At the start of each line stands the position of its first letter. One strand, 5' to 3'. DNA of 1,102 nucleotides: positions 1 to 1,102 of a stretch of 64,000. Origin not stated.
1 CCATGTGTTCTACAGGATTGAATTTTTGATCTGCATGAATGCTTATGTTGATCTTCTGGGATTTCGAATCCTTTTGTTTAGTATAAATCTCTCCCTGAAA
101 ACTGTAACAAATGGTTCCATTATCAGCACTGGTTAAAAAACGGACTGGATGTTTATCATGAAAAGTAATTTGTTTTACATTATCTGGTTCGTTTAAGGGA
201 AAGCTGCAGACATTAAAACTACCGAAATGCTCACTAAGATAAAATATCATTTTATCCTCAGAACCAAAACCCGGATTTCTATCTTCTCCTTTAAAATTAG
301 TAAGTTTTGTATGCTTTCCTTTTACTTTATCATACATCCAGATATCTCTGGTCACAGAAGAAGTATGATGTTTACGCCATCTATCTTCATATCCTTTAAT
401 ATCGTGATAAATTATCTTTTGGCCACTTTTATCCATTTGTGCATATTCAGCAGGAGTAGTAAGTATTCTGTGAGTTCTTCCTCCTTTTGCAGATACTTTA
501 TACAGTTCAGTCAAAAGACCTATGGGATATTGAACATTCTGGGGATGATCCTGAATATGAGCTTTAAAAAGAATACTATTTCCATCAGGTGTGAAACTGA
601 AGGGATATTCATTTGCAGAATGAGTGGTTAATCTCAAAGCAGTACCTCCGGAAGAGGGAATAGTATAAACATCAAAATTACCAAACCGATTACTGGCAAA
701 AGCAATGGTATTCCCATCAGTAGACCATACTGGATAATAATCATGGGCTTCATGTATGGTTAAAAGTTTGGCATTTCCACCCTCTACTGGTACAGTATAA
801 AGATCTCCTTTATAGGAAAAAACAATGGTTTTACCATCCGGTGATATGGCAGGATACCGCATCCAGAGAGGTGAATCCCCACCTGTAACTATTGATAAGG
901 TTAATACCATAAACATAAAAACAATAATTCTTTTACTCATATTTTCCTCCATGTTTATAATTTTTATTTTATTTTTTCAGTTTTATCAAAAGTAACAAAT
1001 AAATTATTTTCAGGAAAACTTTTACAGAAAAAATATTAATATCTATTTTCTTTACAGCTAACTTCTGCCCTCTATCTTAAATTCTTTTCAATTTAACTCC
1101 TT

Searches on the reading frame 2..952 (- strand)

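Call 4: search_protein_families(library=pfam, proteins=[window:2-952:-], max_evalue=0.01)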
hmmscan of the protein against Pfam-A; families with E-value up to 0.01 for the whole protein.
window:2-952:- (317 aa): 3 families
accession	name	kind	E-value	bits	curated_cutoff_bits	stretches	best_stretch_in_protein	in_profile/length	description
PF07676.18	PD40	-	5.2e-22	77.7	20.9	3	64-96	4-37/38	WD40-like Beta Propeller Repeat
PF25174.1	Beta-prop_THOC3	-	8.7e-06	25.4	305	0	35-127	95-186/272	THOC3 beta-propeller domain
PF00930.27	DPPIV_N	-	3.4e-05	23.2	22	1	38-112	2-82/354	Dipeptidyl peptidase IV (DPP IV) N-terminal region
